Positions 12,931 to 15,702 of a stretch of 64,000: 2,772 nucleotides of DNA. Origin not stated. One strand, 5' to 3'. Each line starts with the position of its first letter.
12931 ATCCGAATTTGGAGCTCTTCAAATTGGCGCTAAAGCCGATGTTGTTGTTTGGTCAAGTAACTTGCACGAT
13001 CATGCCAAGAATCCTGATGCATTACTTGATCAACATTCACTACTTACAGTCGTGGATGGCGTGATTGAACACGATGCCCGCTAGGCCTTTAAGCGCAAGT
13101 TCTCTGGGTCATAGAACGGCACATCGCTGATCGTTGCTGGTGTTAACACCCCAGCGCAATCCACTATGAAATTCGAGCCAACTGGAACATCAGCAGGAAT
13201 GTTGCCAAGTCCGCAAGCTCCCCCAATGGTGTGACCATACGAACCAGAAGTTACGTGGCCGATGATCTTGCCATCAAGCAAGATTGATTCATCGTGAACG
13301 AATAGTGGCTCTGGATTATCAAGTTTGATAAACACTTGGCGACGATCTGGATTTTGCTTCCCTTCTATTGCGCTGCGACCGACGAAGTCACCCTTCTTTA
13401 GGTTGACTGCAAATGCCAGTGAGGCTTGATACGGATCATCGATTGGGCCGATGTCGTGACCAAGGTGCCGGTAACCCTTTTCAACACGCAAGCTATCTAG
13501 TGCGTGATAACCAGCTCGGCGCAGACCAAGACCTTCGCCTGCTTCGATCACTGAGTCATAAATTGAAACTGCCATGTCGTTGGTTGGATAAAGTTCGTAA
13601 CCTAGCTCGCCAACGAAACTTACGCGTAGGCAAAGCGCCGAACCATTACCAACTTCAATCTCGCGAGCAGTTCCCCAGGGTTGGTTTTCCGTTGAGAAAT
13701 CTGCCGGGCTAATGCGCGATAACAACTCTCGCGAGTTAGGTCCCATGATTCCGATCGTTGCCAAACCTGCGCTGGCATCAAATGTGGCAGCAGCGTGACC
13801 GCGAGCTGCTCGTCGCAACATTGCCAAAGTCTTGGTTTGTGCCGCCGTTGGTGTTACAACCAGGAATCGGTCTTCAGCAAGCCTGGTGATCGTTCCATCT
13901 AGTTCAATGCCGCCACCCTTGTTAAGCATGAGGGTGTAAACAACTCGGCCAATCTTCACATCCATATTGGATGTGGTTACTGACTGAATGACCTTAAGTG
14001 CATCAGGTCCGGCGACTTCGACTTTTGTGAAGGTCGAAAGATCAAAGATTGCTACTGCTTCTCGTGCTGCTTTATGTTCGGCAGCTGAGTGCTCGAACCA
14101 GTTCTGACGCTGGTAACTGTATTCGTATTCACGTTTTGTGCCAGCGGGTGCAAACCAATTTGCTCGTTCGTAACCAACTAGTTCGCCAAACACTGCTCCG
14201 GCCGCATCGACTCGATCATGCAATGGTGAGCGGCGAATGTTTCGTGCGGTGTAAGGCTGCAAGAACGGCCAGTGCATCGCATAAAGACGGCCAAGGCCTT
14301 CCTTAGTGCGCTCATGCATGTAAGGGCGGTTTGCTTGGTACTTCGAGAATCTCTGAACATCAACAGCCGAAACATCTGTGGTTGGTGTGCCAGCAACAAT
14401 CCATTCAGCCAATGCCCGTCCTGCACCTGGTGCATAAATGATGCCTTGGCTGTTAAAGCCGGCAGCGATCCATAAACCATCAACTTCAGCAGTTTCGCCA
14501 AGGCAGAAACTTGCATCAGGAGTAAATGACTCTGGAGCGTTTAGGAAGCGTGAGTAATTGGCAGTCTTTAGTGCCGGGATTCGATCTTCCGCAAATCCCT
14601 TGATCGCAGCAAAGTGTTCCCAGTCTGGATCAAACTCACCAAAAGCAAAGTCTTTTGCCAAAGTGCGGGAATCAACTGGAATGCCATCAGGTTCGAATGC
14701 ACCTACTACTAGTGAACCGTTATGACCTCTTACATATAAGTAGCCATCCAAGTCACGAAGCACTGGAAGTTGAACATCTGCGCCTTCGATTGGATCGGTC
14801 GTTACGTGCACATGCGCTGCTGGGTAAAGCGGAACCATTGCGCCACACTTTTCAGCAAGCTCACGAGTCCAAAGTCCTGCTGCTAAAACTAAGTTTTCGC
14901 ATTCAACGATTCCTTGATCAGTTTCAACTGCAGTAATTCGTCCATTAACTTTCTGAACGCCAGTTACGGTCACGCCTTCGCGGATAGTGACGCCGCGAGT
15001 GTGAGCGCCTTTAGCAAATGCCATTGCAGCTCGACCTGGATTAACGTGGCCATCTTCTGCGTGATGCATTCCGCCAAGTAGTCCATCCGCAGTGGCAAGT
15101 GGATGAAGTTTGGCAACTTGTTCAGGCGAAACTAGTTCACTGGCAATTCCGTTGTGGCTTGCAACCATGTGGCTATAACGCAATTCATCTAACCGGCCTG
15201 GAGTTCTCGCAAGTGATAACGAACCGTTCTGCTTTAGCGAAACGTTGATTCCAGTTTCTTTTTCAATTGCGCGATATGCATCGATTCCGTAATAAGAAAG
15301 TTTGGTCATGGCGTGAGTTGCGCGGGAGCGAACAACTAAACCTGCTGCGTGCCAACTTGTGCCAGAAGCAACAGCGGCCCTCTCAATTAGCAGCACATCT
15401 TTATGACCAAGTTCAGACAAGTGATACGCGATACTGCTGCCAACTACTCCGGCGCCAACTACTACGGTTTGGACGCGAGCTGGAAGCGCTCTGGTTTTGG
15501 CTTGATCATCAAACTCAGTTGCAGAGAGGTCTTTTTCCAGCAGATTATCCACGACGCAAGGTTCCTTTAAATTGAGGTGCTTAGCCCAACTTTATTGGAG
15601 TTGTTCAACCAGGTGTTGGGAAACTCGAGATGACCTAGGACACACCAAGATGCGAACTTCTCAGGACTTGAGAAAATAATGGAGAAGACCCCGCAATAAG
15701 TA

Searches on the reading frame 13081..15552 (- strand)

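Call 75: search_protein_families(library=pfam, proteins=[window:13081-15552:-], max_evalue=0.00001)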
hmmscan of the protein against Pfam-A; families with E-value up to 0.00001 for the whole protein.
window:13081-15552:- (823 aa): 7 families
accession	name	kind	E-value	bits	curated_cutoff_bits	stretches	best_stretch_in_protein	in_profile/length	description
PF01266.30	DAO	-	1.8e-74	251.8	27.9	1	30-384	3-353/353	FAD dependent oxidoreductase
PF01571.26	GCV_T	-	5.5e-71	239.2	25.6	1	444-714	1-254/255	Aminomethyltransferase folate-binding domain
PF08669.17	GCV_T_C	-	2.1e-18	66.4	25.9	1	737-815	1-80/80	Glycine cleavage T-protein C-terminal barrel domain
PF16350.10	FAO_M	-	1.5e-17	63.9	27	1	388-442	2-56/56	FAD dependent oxidoreductase central domain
PF07992.20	Pyr_redox_2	-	7e-07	29.4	26.1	0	18-59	134-174/291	Pyridine nucleotide-disulphide oxidoreductase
PF13450.12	NAD_binding_8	-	2.8e-06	28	21.9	1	31-87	1-57/68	NAD(P)-binding Rossmann-like domain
PF13738.12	Pyr_redox_3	-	4e-06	26.7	30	0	182-228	90-135/305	Pyridine nucleotide-disulphide oxidoreductase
